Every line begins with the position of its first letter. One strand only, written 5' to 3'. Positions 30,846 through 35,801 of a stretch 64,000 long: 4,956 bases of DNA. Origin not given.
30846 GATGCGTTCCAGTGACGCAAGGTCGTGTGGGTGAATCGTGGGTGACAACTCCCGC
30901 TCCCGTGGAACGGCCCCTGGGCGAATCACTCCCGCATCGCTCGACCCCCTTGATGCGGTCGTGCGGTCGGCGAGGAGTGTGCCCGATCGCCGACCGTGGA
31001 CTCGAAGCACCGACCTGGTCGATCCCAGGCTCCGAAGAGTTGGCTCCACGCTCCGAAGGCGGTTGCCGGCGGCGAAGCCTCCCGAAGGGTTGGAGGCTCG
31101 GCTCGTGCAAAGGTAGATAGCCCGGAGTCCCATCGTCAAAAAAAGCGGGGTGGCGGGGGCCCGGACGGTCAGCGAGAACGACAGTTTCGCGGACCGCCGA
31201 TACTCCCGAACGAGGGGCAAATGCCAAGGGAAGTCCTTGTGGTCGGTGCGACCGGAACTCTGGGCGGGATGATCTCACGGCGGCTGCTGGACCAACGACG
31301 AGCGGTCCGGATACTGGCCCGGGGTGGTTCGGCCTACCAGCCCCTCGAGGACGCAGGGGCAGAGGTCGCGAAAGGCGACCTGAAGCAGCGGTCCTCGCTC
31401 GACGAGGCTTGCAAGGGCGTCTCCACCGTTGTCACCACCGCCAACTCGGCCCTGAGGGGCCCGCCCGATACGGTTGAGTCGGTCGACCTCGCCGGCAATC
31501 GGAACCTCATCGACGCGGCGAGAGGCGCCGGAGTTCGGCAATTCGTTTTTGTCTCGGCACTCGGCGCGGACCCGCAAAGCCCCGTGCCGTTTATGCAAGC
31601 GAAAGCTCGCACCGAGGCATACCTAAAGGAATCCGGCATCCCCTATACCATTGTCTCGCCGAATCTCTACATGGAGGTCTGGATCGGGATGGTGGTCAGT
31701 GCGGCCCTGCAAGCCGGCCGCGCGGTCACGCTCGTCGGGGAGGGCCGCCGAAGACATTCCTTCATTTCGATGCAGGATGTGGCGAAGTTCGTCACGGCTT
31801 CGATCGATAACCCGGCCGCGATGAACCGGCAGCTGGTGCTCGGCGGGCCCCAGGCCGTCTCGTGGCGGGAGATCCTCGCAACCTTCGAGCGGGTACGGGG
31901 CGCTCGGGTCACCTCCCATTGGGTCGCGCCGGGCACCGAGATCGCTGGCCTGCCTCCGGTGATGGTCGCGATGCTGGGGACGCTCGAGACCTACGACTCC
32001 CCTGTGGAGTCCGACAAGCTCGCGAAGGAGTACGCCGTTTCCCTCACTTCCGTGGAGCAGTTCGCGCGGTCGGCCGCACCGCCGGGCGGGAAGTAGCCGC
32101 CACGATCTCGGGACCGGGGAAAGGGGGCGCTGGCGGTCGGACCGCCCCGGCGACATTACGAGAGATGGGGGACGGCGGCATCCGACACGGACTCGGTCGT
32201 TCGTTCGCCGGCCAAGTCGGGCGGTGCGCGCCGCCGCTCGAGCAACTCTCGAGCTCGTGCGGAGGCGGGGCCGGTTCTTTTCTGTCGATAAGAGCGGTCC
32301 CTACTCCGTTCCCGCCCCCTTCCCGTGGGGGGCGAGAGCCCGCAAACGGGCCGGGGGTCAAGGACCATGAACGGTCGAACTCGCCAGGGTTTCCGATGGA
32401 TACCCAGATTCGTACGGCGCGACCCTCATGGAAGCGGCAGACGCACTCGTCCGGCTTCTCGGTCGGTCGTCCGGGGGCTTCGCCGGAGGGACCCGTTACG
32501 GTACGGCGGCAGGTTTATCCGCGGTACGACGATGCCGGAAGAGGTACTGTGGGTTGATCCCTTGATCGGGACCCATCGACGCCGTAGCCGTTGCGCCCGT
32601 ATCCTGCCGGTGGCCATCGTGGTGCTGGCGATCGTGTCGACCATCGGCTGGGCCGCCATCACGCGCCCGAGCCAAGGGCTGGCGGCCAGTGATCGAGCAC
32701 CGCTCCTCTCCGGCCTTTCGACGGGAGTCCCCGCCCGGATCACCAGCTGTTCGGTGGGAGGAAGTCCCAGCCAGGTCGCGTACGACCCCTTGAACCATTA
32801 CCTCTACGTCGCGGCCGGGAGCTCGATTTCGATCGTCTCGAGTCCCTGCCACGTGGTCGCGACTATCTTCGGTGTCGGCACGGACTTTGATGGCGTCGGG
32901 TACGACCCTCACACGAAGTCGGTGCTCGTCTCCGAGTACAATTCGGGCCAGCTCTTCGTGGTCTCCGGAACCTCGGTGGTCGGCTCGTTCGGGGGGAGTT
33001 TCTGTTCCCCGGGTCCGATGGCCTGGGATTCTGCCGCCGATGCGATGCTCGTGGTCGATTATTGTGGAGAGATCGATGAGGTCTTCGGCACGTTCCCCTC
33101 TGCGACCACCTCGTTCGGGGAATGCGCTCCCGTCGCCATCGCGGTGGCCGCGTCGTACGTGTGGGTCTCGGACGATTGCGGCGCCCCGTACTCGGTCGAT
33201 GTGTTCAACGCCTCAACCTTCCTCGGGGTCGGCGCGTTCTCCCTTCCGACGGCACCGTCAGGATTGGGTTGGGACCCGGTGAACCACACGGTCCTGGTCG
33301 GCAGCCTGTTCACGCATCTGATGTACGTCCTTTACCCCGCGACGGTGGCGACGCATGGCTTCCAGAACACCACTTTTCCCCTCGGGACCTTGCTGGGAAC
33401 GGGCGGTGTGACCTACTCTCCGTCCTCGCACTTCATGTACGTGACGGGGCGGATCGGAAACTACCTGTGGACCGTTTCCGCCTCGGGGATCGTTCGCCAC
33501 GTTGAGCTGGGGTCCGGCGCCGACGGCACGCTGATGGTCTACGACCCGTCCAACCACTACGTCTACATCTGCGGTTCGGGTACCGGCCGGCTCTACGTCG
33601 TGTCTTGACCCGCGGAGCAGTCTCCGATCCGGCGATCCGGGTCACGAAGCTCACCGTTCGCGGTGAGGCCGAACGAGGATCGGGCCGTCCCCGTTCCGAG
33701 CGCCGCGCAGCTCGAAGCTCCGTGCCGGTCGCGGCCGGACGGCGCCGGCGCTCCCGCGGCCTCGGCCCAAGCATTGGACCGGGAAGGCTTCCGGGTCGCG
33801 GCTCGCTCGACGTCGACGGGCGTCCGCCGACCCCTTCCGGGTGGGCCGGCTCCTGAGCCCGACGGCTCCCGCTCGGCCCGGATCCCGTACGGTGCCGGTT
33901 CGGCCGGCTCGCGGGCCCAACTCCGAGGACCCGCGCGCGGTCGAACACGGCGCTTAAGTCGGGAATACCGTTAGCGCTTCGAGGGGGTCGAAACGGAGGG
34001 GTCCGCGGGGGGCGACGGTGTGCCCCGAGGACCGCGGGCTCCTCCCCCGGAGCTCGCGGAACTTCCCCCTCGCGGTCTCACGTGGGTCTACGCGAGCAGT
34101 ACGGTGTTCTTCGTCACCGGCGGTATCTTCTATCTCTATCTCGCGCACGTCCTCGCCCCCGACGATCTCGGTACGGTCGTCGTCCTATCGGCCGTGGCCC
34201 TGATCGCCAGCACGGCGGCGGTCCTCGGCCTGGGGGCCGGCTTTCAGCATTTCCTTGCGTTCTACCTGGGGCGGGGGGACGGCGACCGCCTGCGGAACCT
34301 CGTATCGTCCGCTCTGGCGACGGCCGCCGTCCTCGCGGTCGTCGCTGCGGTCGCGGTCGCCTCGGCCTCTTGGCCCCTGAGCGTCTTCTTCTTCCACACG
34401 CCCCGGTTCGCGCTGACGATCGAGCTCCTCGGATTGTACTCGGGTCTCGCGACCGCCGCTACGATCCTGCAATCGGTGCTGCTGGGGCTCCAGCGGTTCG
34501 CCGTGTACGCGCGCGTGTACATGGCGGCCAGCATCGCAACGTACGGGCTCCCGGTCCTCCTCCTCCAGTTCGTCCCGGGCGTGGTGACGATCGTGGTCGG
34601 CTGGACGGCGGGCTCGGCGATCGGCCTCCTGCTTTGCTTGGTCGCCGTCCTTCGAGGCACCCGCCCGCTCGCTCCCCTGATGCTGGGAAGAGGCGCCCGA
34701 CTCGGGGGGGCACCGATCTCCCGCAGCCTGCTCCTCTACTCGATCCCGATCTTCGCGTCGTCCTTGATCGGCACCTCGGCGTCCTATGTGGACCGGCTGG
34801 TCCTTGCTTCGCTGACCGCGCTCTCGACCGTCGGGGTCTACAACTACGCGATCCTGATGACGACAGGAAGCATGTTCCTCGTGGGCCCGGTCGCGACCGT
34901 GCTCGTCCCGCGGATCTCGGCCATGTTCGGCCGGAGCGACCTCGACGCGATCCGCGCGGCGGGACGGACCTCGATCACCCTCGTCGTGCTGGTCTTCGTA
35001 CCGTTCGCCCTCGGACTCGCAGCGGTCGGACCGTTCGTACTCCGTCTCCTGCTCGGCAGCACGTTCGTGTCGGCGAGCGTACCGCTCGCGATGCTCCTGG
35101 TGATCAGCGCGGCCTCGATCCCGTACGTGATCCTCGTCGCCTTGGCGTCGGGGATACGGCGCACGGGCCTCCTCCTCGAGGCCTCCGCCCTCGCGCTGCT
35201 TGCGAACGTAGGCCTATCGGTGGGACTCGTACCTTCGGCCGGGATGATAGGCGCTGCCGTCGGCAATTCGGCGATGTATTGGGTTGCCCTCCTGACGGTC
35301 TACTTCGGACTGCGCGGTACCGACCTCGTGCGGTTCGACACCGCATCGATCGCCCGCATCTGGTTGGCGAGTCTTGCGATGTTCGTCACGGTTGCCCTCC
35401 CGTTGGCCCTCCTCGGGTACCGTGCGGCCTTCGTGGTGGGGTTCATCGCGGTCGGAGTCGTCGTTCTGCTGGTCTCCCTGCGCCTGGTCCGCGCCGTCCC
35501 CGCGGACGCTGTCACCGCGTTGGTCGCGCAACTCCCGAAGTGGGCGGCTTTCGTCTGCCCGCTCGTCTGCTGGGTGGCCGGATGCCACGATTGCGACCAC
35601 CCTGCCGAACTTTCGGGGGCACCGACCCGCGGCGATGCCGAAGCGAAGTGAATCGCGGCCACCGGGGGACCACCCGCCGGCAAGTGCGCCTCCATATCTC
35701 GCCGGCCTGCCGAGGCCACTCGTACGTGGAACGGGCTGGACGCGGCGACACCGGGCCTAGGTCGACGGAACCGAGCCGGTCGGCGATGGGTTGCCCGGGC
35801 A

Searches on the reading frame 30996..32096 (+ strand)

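Call 14: search_protein_families(library=pfam, proteins=[window:30996-32096:+], max_evalue=0.0001)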
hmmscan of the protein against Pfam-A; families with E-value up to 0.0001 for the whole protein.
window:30996-32096:+ (366 aa): 4 families
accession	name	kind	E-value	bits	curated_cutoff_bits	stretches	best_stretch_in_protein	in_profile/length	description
PF05368.20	NmrA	-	1.4e-32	114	27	1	79-311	4-244/298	NmrA-like family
PF13460.12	NAD_binding_10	-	1.1e-28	100.9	27.2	1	84-273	1-184/184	NAD(P)H-binding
PF01370.27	Epimerase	-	4.4e-17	62.8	20.9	1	80-277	1-232/240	NAD dependent epimerase/dehydratase family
PF01073.25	3Beta_HSD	-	4.8e-12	45.9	22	1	81-190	1-118/280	3-beta hydroxysteroid dehydrogenase/isomerase family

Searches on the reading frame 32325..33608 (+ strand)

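Call 14: search_protein_families(library=pfam, proteins=[window:32325-33608:+], max_evalue=0.0001)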
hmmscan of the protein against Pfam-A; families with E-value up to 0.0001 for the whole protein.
window:32325-33608:+ (427 aa): 0 families

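Call 36: search_protein_families(library=pfam, proteins=[window:32325-33608:+], max_evalue=0.01)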
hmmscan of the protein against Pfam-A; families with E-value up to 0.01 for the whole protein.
window:32325-33608:+ (427 aa): 1 family
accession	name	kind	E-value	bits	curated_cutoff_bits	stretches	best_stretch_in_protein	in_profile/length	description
PF01731.26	Arylesterase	-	0.00041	20.9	21.3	0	309-336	54-81/86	Arylesterase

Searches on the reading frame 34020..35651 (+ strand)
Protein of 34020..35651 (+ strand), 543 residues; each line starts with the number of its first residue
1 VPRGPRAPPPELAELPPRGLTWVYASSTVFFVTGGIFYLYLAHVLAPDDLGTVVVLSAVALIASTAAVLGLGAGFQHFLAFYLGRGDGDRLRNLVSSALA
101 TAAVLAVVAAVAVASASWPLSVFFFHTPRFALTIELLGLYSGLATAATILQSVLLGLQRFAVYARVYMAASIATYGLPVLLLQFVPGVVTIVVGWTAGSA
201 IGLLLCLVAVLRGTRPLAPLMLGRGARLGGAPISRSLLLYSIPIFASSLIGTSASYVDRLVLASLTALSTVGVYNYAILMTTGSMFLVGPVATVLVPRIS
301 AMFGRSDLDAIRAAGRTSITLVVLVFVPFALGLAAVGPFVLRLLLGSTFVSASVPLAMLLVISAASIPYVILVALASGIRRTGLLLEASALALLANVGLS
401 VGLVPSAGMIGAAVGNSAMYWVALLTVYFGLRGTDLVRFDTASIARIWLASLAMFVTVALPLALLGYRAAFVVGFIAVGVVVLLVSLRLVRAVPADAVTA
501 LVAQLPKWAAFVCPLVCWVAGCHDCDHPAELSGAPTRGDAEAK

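Call 14: search_protein_families(library=pfam, proteins=[window:34020-35651:+], max_evalue=0.0001)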
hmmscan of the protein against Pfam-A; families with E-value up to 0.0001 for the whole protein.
window:34020-35651:+ (543 aa): 3 families
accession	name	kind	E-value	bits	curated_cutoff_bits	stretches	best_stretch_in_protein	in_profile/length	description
PF13440.11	Polysacc_synt_3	-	2.3e-13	50.5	23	1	41-352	2-291/293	Polysaccharide biosynthesis protein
PF01943.22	Polysacc_synt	-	1.3e-11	45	28.2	1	27-302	12-273/274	Polysaccharide biosynthesis protein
PF03023.19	MurJ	-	1.3e-07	31.1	27.4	1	87-477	48-437/451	Lipid II flippase MurJ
